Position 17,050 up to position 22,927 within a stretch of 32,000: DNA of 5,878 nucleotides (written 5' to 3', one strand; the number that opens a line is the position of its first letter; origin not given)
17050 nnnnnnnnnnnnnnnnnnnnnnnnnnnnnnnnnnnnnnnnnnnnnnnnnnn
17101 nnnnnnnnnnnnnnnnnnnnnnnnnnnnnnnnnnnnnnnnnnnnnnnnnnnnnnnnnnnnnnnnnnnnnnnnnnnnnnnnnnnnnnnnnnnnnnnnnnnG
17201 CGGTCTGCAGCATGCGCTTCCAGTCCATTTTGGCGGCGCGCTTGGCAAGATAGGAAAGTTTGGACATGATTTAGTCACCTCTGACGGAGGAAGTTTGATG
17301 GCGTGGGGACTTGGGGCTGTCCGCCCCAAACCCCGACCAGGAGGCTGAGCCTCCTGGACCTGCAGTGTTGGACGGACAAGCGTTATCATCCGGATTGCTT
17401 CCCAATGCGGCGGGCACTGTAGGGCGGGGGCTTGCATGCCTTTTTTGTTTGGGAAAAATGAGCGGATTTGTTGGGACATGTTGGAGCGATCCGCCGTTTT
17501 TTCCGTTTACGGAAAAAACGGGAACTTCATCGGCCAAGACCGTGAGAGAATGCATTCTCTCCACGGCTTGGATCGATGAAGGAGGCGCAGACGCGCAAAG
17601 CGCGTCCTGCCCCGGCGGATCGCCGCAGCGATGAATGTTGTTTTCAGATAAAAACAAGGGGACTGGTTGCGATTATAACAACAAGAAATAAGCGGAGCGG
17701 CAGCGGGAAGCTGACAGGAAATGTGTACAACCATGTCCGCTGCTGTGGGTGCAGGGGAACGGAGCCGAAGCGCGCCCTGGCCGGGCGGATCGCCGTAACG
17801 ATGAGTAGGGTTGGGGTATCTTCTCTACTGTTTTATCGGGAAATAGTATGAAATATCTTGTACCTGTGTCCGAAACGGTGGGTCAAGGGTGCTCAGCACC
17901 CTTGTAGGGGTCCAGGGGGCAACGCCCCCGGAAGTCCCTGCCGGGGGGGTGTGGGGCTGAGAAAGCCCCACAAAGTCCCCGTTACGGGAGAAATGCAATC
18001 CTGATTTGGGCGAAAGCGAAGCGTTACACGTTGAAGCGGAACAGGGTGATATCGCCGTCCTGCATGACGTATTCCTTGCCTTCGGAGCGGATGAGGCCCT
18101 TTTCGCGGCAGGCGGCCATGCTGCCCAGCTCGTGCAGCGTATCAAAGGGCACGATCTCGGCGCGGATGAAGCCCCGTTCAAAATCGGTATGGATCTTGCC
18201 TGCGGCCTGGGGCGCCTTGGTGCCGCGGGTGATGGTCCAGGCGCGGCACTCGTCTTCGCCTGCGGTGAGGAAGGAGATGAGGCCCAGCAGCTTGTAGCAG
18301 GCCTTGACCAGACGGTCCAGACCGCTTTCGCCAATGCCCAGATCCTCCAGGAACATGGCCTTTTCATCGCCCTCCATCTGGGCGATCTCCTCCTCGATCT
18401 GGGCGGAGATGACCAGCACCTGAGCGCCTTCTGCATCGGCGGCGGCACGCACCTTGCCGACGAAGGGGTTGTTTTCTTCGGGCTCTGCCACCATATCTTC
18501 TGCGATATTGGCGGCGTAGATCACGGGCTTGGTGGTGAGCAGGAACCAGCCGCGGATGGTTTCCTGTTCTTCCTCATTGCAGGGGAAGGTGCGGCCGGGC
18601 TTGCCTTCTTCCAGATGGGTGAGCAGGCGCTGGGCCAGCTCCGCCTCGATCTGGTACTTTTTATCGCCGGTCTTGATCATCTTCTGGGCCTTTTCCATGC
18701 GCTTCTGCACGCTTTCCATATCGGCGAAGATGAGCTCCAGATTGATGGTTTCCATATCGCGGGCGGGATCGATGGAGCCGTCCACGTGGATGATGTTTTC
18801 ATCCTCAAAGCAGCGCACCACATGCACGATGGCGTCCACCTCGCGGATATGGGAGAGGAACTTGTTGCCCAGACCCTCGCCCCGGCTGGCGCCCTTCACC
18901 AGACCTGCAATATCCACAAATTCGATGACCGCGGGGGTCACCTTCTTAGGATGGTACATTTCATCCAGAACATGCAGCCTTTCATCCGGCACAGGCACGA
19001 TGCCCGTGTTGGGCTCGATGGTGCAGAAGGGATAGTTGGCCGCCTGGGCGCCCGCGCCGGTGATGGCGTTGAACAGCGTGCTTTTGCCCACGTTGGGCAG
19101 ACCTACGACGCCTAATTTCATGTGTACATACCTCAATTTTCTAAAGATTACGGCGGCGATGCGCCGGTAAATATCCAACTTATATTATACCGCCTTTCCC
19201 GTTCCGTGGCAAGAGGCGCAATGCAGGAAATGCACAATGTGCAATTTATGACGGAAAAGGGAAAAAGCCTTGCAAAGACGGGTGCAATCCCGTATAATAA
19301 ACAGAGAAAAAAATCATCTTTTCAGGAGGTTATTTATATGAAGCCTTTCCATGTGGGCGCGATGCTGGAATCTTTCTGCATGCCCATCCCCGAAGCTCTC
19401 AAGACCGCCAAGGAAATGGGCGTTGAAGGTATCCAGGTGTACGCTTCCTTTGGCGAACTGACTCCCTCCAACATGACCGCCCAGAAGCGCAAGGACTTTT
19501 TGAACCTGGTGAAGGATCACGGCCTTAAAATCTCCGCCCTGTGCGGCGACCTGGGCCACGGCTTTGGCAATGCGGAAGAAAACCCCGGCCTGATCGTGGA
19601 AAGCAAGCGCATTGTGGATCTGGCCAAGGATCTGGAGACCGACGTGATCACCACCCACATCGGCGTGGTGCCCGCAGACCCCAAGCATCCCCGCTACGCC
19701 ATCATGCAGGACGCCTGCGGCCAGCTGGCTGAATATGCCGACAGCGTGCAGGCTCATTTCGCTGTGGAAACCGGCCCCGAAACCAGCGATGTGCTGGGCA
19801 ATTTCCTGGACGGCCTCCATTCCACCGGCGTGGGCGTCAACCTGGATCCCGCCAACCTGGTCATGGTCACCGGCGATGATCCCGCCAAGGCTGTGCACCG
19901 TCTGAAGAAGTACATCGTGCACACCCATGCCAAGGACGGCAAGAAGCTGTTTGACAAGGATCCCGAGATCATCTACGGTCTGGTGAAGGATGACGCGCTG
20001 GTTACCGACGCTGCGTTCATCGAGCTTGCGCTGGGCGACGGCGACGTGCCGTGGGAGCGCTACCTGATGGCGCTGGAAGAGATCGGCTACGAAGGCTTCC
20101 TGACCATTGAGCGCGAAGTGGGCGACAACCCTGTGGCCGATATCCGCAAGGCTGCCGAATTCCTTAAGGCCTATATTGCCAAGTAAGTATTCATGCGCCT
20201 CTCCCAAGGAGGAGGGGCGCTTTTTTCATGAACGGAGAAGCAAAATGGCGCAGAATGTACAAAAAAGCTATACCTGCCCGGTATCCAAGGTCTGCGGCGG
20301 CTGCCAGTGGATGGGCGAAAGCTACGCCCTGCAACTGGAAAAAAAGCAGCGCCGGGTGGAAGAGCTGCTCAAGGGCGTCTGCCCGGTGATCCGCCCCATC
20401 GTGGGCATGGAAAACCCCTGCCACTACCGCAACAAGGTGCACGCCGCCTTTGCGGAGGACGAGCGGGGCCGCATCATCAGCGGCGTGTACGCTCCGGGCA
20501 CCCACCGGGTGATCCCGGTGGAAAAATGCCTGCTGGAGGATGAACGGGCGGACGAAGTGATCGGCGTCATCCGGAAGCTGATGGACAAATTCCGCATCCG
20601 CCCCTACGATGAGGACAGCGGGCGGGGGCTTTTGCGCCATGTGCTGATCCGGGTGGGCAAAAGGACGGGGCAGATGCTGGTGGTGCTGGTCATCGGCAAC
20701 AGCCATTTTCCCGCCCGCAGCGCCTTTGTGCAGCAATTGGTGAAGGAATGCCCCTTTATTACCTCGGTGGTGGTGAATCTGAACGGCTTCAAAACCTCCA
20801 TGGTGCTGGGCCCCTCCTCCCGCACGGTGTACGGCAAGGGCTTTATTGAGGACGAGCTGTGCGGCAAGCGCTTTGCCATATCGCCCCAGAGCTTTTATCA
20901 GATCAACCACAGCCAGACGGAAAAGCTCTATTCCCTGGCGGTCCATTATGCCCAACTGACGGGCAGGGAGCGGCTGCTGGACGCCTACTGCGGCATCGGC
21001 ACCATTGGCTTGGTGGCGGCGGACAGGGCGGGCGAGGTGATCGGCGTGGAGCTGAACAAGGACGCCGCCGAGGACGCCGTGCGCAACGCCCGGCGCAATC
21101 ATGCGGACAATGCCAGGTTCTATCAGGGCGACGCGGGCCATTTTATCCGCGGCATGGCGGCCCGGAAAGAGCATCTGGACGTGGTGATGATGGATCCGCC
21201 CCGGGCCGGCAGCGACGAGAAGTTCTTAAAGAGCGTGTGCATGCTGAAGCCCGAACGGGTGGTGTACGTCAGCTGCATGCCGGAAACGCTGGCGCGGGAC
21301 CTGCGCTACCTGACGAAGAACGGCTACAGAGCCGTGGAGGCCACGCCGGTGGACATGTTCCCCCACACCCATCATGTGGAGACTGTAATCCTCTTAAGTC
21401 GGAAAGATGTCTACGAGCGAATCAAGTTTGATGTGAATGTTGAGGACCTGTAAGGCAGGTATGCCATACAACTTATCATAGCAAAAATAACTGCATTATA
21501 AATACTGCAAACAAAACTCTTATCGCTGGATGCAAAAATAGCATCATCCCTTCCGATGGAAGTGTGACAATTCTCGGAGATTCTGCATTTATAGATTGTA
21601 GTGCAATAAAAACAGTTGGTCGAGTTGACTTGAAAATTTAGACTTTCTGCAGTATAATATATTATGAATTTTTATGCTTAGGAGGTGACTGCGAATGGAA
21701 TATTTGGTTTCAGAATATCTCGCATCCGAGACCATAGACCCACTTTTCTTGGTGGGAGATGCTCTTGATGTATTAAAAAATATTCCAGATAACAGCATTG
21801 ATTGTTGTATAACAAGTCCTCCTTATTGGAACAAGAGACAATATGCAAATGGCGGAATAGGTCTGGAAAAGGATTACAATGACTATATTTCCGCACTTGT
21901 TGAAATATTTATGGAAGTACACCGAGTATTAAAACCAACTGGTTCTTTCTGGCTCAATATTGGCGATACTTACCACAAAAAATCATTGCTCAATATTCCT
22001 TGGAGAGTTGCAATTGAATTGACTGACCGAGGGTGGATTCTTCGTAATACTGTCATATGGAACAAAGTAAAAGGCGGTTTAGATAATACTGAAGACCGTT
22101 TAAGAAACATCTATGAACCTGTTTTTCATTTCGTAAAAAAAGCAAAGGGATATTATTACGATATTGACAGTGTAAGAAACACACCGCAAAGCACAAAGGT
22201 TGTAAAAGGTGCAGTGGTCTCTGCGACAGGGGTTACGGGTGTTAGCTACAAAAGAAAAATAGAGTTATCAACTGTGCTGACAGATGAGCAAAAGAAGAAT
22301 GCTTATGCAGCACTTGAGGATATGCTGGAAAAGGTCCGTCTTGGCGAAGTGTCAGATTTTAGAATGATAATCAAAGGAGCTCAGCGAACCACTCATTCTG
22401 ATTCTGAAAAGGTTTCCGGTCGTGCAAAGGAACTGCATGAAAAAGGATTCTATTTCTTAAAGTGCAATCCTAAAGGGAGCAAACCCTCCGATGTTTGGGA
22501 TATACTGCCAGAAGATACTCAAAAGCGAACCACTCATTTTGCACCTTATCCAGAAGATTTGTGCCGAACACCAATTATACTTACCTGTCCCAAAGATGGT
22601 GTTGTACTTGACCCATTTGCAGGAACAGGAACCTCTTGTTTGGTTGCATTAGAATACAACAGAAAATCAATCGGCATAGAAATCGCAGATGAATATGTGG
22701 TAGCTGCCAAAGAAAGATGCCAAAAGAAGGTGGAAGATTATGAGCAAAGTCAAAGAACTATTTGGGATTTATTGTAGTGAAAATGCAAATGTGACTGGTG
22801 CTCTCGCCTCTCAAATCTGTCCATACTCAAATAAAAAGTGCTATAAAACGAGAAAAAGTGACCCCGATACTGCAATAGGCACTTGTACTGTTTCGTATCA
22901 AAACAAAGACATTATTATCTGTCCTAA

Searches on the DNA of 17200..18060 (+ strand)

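Call 9: search_rna_families(source=window, start=17200, end=18060, threshold=evalue, max_evalue=10, show_alignments=2)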
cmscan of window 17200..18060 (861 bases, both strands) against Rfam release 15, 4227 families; matches with E-value up to 10: 8.
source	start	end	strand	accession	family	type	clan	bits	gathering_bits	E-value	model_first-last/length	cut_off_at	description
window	17488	17581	-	RF01782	ASpks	Gene; antisense;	-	19.4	52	0.59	1-75/75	no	ASpks TB sRNA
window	17921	17994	+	RF01085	TLS-PK4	Cis-reg;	-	18.7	80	0.19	1-118/118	no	Pseudoknot of tRNA-like structure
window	17320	17376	+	RF04247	bZIP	Gene; sRNA;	-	17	41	4.5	1-72/72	no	bZIP non canonical Hac1/Xbp1 intron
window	17915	17993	+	RF02794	Pab19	Gene; snRNA; snoRNA; HACA-box;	-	16.8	55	6.2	1-102/102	no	Pab19 RNA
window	17555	17627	-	RF01532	TB10Cs3H2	Gene; snRNA; snoRNA; HACA-box;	-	15.7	45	7.4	1-69/69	no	Trypanosomatid snoRNA TB10Cs3H2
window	17453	17543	-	RF02869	ncS025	Gene; sRNA;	-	14.6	46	8.6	1-85/85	no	Burkholderia sRNA 25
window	17414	17564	+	RF00461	IRES_VEGF_A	Cis-reg; IRES;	-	13.5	160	1.5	1-308/308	no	Vascular endothelial growth factor (VEGF) IRES A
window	17942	17981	+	RF01703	Dictyoglomi-1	Gene; sRNA;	-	11.3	150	7.2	70-109/236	no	Dictyoglomi-1 RNA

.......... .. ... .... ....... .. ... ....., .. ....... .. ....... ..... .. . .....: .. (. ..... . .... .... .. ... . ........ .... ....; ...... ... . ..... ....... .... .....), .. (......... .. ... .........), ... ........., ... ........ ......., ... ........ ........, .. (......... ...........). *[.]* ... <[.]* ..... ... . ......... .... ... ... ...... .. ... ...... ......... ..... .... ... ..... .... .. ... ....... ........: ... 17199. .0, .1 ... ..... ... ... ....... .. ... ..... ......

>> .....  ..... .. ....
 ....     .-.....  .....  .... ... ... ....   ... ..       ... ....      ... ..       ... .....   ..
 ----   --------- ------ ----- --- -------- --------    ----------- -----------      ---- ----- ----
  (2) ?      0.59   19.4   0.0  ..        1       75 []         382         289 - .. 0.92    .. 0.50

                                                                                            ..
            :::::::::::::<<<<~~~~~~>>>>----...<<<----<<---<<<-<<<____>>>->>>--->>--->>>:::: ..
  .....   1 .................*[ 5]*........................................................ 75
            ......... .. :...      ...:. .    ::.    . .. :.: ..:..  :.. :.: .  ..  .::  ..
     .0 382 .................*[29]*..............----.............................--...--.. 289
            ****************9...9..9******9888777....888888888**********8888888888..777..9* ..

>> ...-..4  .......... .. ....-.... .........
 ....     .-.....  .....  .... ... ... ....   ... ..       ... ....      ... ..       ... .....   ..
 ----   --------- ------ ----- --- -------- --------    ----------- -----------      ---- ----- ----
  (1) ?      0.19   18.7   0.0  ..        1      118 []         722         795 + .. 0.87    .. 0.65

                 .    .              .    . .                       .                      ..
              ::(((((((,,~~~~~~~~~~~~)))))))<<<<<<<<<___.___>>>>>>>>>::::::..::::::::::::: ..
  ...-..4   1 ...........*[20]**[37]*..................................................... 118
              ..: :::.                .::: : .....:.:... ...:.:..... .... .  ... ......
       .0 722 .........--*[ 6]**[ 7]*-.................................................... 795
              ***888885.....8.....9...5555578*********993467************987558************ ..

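Call 55: search_dna_similar(query=window:17303-17975:+, collection=phages, mode=distant, max_evalue=0.01)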
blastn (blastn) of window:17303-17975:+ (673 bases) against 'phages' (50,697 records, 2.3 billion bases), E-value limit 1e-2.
No match.

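Call 81: search_with_rna_model(model_id=R1, source=window, start=17200, end=18060, filters=off, max_evalue=10, show_alignments=3)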
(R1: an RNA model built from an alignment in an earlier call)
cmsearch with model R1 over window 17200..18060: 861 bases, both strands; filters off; matches with E-value up to 10: 23.
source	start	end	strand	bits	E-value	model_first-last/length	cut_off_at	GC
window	17885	17948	+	8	0.076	1-110/110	no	0.72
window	17490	17564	-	4.6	0.35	1-110/110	no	0.49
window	17723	17805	+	1.7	1.3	1-110/110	no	0.67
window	17951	18020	+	1.5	1.4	1-110/110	no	0.54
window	17501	17524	+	1.4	1.4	66-89/110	no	0.42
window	17568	17635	+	1.3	1.5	1-110/110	no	0.66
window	17233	17278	+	1.2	1.6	56-101/110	no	0.5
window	17335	17379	+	0.8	1.9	1-110/110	no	0.62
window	17866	17882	+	0.8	1.9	1-110/110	no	0.65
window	17297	17356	-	-0.7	3.8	1-110/110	no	0.7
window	17862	17906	-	-1.1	4.4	1-110/110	no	0.58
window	17701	17714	+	-1.1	4.4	19-32/110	no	0.64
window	17287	17331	+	-1.2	4.7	50-101/110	no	0.62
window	17206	17247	-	-1.3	5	58-99/110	no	0.62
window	17608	17626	-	-1.4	5.1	18-36/110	no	0.84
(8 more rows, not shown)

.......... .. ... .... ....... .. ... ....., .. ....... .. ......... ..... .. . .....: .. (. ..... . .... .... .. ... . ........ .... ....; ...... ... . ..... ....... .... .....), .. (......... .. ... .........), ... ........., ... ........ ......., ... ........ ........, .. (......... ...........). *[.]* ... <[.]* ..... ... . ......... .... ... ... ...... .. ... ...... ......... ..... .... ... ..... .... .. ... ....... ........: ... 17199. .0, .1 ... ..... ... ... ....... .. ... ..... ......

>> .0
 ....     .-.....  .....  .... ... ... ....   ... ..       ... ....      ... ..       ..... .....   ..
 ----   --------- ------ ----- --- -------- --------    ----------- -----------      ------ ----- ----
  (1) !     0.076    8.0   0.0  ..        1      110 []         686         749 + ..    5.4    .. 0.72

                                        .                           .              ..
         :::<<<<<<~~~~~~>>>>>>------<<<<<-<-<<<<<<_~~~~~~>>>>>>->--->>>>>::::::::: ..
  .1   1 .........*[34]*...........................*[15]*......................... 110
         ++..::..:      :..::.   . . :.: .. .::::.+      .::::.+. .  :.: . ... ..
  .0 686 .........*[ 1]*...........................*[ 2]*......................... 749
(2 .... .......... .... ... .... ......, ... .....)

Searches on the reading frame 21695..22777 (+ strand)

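Call 71: search_protein_families(library=pfam, proteins=[window:21695-22777:+], max_evalue=0.001)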
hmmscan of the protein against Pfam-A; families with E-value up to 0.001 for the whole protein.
window:21695-22777:+ (360 aa): 3 families
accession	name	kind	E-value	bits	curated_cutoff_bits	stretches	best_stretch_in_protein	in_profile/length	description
PF01555.25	N6_N4_Mtase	-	2.2e-49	168.8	26.7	1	35-340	1-221/221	DNA methylase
PF13847.12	Methyltransf_31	-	5.1e-07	29.9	27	0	301-345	4-51/145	Methyltransferase domain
PF08241.18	Methyltransf_11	-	0.00041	21.4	21.2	0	66-86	74-94/95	Methyltransferase domain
